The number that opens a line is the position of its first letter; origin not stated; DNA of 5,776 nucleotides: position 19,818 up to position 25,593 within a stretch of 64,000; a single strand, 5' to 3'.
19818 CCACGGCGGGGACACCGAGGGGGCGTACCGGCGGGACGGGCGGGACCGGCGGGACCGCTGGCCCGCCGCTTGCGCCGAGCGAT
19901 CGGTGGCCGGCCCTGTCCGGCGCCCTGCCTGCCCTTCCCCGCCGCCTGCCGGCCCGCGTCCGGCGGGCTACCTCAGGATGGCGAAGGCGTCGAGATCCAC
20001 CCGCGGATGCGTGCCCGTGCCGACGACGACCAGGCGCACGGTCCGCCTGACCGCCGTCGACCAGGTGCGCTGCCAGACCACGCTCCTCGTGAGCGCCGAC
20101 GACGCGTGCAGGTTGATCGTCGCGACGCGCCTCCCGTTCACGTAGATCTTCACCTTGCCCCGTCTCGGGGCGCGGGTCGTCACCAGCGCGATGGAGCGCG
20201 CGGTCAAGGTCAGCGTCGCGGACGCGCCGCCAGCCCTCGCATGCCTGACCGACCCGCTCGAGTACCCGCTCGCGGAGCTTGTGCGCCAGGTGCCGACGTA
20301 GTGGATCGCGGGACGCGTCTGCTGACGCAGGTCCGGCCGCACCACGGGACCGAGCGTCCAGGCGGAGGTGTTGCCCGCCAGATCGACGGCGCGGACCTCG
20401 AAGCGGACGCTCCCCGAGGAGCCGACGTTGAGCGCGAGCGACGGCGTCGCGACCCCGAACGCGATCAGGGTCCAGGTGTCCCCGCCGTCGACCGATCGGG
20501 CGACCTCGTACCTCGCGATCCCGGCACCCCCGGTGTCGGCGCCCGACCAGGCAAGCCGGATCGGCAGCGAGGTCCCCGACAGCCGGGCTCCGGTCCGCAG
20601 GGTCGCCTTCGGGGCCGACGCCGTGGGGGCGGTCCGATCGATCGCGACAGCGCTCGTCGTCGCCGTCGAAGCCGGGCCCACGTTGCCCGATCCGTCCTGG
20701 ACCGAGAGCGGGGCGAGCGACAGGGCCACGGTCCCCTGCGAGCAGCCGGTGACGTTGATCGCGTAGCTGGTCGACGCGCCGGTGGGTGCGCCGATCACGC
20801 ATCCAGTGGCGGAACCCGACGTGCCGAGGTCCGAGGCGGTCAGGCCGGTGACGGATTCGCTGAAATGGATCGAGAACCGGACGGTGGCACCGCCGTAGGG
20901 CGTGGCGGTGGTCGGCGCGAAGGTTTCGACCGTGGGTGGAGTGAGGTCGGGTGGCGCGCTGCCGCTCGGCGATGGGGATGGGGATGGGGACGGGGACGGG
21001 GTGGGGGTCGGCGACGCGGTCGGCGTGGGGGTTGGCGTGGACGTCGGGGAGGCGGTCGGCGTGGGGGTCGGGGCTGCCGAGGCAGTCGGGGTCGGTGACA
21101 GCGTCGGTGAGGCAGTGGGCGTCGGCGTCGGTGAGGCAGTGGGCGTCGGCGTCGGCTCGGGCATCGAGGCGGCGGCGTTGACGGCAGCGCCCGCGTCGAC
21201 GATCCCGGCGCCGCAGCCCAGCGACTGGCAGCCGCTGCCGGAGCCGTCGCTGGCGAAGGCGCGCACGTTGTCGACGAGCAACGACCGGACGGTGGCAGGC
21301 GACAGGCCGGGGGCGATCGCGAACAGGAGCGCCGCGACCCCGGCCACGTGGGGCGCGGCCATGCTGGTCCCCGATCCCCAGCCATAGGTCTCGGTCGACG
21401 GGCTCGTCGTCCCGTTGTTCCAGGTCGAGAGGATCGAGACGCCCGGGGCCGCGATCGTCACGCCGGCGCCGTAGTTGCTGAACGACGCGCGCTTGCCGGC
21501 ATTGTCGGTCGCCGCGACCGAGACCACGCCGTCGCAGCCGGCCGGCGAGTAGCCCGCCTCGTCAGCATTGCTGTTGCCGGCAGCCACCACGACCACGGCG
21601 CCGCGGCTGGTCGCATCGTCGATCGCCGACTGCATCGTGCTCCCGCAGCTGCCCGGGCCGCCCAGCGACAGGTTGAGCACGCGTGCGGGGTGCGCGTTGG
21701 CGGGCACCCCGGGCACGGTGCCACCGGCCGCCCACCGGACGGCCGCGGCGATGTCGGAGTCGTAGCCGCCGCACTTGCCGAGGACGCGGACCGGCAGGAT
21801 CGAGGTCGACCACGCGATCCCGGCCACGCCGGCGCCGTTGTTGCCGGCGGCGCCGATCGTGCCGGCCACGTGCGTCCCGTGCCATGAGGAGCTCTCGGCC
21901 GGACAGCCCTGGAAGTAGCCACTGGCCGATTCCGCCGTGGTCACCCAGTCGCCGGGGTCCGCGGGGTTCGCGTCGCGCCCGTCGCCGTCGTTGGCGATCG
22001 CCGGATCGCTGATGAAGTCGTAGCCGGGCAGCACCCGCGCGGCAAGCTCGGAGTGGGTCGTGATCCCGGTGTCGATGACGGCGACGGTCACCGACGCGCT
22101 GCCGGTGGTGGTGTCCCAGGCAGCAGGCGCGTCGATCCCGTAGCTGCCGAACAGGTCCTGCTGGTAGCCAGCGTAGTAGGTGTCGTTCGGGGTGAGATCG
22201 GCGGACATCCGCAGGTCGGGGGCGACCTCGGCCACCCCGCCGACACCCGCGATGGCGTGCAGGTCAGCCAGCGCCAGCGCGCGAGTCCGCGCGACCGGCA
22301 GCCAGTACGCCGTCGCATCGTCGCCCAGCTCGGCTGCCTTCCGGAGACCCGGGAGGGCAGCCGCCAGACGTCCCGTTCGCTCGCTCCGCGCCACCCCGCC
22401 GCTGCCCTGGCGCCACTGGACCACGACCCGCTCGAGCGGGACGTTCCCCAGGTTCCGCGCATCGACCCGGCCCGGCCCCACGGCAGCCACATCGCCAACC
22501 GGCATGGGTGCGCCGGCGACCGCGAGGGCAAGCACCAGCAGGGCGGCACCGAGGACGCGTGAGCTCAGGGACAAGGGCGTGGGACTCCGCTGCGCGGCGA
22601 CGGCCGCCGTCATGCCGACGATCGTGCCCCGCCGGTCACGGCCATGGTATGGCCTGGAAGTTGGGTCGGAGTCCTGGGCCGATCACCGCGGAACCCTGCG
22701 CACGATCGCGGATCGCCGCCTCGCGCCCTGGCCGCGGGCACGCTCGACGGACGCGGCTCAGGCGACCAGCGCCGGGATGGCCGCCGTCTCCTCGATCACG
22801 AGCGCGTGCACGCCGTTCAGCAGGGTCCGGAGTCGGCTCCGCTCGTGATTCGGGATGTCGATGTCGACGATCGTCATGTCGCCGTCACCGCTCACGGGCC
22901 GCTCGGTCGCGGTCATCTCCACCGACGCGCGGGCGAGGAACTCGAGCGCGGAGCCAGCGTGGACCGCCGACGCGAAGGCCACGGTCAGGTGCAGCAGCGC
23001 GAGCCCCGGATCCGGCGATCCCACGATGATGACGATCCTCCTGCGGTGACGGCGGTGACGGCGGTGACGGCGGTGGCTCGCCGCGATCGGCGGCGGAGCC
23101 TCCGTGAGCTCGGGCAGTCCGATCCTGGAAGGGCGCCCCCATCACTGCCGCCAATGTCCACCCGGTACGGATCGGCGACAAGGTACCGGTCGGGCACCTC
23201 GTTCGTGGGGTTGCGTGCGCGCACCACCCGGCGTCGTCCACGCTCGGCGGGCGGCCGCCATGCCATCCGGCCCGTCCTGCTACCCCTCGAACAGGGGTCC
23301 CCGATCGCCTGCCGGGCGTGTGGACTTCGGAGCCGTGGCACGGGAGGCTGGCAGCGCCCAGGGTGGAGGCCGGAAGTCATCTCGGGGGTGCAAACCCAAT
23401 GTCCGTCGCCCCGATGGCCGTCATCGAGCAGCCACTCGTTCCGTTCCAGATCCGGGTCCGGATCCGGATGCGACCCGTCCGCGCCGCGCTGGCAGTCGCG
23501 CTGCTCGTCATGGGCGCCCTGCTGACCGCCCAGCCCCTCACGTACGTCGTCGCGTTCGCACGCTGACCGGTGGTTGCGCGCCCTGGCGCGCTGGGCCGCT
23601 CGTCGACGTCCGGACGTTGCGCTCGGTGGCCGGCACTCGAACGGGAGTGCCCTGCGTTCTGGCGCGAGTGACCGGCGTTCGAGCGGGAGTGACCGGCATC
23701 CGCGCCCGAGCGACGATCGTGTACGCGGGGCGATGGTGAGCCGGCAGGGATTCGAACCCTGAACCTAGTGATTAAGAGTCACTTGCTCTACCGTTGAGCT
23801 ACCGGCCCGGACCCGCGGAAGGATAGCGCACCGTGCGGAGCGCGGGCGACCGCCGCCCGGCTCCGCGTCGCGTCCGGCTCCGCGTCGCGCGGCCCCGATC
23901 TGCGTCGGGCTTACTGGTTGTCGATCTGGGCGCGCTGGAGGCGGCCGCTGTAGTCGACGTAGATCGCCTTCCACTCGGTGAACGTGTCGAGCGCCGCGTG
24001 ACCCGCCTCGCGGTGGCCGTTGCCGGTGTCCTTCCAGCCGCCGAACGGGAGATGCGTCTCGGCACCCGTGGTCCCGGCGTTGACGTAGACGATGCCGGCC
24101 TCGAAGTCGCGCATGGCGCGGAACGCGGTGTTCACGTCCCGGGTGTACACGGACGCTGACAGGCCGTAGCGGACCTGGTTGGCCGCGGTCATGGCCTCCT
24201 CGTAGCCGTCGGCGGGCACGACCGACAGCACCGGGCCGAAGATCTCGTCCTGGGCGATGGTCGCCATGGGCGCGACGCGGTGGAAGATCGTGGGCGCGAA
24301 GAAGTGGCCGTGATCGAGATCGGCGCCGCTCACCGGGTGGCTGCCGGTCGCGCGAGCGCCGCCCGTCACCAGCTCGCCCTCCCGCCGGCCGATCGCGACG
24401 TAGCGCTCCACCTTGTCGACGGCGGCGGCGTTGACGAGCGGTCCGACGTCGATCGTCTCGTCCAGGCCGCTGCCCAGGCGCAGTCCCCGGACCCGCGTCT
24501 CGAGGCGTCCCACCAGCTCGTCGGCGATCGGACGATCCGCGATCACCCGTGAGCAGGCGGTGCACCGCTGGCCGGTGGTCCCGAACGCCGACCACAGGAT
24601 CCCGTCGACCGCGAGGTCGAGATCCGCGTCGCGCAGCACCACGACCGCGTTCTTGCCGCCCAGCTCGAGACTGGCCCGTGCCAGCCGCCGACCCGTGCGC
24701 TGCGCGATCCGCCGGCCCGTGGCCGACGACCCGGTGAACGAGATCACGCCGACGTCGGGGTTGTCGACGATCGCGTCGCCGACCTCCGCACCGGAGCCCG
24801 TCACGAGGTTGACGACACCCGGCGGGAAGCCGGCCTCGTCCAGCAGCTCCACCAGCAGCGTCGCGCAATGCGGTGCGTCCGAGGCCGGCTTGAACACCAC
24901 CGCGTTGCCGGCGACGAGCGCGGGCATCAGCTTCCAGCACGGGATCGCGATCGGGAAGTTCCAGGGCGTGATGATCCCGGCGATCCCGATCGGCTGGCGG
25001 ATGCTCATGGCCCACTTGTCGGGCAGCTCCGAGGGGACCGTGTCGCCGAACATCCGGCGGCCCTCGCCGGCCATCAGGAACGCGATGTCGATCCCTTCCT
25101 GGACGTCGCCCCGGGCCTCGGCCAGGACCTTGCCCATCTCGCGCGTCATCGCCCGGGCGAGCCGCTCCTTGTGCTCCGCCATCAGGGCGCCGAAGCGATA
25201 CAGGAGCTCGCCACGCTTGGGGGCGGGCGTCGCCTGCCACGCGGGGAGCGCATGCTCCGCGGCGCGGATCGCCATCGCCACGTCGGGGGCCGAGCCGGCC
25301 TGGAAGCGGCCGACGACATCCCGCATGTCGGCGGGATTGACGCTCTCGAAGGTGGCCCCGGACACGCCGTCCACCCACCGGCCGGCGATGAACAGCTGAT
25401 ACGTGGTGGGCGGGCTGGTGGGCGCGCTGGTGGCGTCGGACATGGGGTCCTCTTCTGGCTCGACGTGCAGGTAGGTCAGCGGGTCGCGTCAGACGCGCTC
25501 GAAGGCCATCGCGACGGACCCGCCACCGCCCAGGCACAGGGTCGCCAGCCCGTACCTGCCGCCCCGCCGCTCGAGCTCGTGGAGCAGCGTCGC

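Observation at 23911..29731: Acyl-CoA block pairs a split ICM-type B12 mutase (small subunit plus MeaB here, large subunit 7 kb away) with 3-hydroxybutyryl-CoA dehydrogenase, thiolase and an aldehyde dehydrogenase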

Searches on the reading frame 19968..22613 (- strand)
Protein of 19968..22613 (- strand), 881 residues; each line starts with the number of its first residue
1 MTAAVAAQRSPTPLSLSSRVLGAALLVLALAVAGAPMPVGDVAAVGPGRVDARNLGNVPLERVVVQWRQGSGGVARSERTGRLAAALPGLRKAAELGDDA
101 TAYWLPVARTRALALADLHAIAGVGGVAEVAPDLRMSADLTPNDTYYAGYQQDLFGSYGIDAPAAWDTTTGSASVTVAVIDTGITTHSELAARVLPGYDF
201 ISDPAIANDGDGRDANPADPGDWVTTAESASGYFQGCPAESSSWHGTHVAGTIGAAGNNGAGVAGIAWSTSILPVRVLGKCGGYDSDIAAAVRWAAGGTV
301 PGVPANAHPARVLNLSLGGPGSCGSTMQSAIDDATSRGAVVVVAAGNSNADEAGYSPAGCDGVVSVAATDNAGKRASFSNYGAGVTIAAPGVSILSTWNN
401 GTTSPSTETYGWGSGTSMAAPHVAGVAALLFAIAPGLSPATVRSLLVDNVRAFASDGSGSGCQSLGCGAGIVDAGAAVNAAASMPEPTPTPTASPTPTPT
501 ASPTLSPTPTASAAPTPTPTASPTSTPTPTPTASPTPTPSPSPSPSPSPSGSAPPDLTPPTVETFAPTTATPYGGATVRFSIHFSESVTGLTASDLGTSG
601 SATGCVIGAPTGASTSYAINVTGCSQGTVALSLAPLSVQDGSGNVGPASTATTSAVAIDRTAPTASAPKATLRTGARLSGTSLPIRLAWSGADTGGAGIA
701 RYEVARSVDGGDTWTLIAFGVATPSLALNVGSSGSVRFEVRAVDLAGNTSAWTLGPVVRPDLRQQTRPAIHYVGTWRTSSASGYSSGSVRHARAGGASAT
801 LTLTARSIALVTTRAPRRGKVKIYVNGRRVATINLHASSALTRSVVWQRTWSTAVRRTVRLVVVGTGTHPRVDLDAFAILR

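Call 13: search_protein_families(library=ncbifam, proteins=[window:19968-22613:-], max_evalue=0.00001)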
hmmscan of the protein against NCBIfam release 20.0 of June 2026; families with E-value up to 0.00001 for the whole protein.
window:19968-22613:- (881 aa): 3 families
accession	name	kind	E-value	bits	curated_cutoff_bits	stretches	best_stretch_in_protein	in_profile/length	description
TIGR03921.1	T7SS_mycosin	equivalog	4.3e-45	154.4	278.75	2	242-509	49-316/353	type VII secretion-associated serine protease mycosin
NF033595.1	denti_PrtP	equivalog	3.2e-31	108.6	300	2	313-478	342-505/606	dentilisin complex serine proteinase subunit PrtP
TIGR03895.1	protease_PatA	subfamily_domain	3.3e-13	49.3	421.05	1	245-453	1-203/606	PatA/PatG family cyanobactin maturation protease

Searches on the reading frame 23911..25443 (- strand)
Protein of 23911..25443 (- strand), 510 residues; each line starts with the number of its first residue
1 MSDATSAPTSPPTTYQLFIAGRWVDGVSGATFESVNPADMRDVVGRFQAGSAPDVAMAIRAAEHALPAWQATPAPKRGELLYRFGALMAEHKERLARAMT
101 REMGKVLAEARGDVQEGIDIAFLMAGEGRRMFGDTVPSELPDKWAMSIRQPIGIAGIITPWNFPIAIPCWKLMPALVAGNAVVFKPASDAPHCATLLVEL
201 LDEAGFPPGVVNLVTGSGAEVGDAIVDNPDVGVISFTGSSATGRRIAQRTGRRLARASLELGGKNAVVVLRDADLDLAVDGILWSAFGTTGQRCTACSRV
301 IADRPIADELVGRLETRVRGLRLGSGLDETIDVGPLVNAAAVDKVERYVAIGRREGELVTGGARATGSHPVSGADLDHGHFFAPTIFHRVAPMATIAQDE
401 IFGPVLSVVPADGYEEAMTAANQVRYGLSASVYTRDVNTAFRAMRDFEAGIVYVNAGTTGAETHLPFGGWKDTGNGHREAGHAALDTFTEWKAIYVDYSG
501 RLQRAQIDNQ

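Call 4: search_protein_families(library=pfam, proteins=[window:23911-25443:-])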
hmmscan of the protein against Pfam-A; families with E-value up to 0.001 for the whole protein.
window:23911-25443:- (510 aa): 1 family
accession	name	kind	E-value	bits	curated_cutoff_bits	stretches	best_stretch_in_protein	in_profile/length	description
PF00171.27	Aldedh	-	1.1e-165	552.1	23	1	23-494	1-461/461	Aldehyde dehydrogenase family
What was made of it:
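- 23911..25443 (-): NAD(P)-dependent aldehyde dehydrogenase of undetermined substrate, co-directional with the thiolase. Aldedh, E 1e-165 (call 4).
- Checked: ALDH, 23911-25443: Pfam Aldedh, E 1e-165 (call 4).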

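Call 13: search_protein_families(library=ncbifam, proteins=[window:23911-25443:-], max_evalue=0.00001)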
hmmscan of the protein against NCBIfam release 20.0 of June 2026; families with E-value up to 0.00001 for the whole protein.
window:23911-25443:- (510 aa): 44 families (the best 25 are shown)
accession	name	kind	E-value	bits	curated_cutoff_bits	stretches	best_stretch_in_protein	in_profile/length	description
NF042993.1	AlphKGSA_gudD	equivalog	1e-152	509.3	770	1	13-496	2-480/481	alpha-ketoglutaric semialdehyde dehydrogenase GucD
NF052305.1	DioxValDhHalo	equivalog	2.3e-148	495.1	750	1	13-498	3-483/483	2,5-dioxovalerate dehydrogenase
TIGR02299.1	HpaE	equivalog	1.7e-128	429.3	638.35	1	16-497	2-477/488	5-carboxymethyl-2-hydroxymuconate semialdehyde dehydrogenase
NF002852.0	PRK03137.1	subfamily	6.2e-123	411.3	648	1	14-494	36-510/514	L-glutamate gamma-semialdehyde dehydrogenase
TIGR01804.1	BADH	equivalog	2.1e-122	409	668.6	1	18-492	1-467/467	betaine-aldehyde dehydrogenase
NF009725.0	PRK13252.1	equivalog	7.5e-117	390.7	593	1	14-498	6-481/488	betaine-aldehyde dehydrogenase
NF010000.0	PRK13473.1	subfamily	2.3e-113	379.3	615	1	15-497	3-473/475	aminobutyraldehyde dehydrogenase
NF050084.1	pip_6_carb_DH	equivalog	7.2e-112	374.7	730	1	42-506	8-470/475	L-piperidine-6-carboxylate dehydrogenase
TIGR01237.1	D1pyr5carbox2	equivalog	1.5e-111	373.7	659.65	1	14-494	32-507/511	L-glutamate gamma-semialdehyde dehydrogenase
TIGR01780.1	SSADH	subfamily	5e-111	371.8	646.35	1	36-492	3-448/448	succinate-semialdehyde dehydrogenase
NF045735.1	PaDhStyDPseudo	equivalog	1.9e-109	366.5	850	1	16-498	4-483/483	phenylacetaldehyde dehydrogenase StyD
NF006916.0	PRK09407.1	equivalog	9.6e-108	361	521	1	31-498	35-494/526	succinic semialdehyde dehydrogenase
NF008415.0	PRK11241.1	equivalog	2.2e-107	359.7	828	1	16-493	12-477/482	NADP-dependent succinate-semialdehyde dehydrogenase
NF045736.1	PaDhStyDRhodo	equivalog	6.8e-104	348.1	800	1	14-495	2-476/479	phenylacetaldehyde dehydrogenase StyD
NF007497.0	PRK10090.1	equivalog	3.2e-103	346.1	500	1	12-498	4-479/480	aldehyde dehydrogenase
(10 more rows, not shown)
